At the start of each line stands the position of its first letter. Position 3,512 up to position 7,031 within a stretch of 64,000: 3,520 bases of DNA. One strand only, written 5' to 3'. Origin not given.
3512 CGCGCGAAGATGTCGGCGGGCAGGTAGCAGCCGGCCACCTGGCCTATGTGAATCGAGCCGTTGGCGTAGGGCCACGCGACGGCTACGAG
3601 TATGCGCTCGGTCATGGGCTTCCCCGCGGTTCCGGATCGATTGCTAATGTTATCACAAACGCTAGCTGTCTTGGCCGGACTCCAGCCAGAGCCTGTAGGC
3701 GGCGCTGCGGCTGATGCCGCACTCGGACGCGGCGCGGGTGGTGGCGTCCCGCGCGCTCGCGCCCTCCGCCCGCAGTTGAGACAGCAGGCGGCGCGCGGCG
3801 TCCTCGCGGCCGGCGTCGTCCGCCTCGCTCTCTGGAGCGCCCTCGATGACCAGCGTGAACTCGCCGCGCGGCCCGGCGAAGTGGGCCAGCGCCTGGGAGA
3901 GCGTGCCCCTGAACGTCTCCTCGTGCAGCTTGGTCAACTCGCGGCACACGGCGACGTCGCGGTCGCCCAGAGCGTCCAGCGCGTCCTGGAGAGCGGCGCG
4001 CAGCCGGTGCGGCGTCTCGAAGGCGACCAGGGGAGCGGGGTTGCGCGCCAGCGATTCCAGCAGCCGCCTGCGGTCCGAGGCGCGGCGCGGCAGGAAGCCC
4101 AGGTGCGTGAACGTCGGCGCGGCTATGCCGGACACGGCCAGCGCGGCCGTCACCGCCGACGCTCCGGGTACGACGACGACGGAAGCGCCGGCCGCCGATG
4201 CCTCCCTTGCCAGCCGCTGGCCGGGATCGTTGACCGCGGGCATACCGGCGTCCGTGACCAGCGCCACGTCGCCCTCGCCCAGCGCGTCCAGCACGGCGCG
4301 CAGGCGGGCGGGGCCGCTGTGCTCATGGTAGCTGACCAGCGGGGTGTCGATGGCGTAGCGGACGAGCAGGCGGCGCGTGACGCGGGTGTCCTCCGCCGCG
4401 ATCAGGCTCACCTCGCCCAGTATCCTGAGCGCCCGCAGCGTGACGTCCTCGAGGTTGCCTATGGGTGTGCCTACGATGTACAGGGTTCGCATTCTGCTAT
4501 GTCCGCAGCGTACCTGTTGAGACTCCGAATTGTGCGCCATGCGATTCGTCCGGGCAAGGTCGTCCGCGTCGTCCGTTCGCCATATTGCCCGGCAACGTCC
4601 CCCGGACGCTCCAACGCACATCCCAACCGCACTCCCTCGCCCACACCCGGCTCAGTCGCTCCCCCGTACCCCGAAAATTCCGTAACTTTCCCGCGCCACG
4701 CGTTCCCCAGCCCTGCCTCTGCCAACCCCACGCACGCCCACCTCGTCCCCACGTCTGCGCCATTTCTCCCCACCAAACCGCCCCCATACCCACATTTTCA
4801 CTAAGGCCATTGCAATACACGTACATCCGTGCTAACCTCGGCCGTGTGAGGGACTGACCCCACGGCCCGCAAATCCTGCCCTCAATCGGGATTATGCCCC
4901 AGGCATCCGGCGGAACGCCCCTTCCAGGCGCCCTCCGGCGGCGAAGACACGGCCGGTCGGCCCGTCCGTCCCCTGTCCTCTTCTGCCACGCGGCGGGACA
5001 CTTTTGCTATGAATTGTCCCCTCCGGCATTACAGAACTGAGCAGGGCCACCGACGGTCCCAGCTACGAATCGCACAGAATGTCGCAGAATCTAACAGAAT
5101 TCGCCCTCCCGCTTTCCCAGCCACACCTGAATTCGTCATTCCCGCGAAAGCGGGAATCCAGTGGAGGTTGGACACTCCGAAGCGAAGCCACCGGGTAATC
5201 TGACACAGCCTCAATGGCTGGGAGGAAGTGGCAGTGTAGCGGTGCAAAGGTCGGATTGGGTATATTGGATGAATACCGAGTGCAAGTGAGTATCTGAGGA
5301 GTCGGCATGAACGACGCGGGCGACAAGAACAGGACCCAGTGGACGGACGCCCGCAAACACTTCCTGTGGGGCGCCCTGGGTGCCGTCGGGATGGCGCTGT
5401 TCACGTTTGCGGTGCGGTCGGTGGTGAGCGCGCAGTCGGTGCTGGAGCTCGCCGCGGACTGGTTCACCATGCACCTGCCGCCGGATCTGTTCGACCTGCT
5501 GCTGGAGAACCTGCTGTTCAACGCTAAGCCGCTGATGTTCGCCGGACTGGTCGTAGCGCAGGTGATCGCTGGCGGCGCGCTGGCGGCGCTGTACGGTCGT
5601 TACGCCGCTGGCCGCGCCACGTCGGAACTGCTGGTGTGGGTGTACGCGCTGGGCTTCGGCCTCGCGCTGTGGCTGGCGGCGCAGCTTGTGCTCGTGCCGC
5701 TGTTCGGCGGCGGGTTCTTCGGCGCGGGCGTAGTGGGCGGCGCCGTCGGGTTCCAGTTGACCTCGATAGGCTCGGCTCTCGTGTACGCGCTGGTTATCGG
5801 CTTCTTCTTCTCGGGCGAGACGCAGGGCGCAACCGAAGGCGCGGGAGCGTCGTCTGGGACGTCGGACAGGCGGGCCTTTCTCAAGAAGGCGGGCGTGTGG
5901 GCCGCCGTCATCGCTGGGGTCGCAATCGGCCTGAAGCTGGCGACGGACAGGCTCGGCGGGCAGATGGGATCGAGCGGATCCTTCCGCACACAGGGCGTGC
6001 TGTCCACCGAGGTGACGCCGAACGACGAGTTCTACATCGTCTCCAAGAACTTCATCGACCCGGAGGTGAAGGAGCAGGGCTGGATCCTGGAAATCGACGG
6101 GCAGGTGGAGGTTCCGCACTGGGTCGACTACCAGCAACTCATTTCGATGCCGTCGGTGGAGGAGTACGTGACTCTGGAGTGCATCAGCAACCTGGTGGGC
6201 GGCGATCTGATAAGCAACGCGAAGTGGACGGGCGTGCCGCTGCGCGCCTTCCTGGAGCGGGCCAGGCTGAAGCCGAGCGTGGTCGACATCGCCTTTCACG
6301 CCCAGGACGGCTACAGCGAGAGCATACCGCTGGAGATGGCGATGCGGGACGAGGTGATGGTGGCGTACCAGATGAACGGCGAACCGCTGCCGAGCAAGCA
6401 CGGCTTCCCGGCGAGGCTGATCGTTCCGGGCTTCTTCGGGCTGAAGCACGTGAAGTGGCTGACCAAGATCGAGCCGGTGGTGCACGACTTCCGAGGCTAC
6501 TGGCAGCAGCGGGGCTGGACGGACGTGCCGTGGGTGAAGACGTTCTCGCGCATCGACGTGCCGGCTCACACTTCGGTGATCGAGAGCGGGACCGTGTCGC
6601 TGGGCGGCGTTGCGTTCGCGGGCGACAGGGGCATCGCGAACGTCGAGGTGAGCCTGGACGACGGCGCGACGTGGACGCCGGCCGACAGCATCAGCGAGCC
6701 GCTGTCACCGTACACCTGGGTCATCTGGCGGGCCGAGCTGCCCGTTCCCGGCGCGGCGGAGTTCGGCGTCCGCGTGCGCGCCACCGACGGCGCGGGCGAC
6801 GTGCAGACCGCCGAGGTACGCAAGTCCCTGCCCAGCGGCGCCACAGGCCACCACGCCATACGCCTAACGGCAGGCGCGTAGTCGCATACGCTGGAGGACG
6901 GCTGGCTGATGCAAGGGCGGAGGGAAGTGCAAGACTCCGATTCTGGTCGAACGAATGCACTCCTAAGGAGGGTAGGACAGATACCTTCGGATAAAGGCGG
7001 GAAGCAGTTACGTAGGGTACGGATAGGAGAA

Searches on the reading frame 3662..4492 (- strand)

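Call 13: search_protein_families(library=pfam, proteins=[window:3662-4492:-])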
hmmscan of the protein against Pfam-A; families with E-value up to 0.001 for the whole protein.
window:3662-4492:- (276 aa): 2 families
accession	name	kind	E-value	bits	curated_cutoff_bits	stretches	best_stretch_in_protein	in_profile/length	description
PF00590.25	TP_methylase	-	2.8e-36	125.9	27.8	1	3-201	1-211/212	Tetrapyrrole (Corrin/Porphyrin) Methylases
PF23016.2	RsmI_C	-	0.00066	19.9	27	1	230-271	4-44/46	RsmI C-terminal HTH domain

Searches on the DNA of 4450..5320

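Call 9: search_rna_families(source=window, start=4450, end=5320, threshold=evalue, max_evalue=10)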
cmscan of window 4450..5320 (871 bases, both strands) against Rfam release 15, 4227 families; matches with E-value up to 10: 1.
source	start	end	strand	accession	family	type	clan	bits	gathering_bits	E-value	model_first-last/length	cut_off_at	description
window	4708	4749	-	RF02040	HOTTIP_1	Gene; lncRNA;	-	12.3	50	7.4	1-57/57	no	HOXA transcript at the distal tip, conserved region 1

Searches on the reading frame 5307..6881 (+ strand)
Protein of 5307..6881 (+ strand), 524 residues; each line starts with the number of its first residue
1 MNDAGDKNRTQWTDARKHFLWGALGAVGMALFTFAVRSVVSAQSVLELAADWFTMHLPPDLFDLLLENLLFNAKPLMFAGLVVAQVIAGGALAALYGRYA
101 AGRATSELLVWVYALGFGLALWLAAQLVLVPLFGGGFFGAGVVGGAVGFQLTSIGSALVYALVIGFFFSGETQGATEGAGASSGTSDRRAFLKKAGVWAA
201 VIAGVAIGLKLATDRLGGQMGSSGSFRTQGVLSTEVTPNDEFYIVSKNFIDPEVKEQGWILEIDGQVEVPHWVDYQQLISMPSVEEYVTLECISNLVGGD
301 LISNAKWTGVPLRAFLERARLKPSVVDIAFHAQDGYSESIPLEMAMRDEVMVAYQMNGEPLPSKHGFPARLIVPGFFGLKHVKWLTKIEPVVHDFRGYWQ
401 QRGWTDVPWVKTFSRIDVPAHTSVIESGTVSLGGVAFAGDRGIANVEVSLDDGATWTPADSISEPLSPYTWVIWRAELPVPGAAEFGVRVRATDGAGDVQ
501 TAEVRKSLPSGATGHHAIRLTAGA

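Call 13: search_protein_families(library=pfam, proteins=[window:5307-6881:+])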
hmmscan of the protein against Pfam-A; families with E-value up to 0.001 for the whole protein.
window:5307-6881:+ (524 aa): 2 families
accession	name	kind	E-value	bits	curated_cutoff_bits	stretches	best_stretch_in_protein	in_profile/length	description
PF00174.25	Oxidored_molyb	-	2.9e-45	154.3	24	1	252-399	5-169/169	Oxidoreductase molybdopterin binding domain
PF03404.22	Mo-co_dimer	-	2.8e-09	37.6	22.7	1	414-507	11-121/138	Mo-co oxidoreductase dimerisation domain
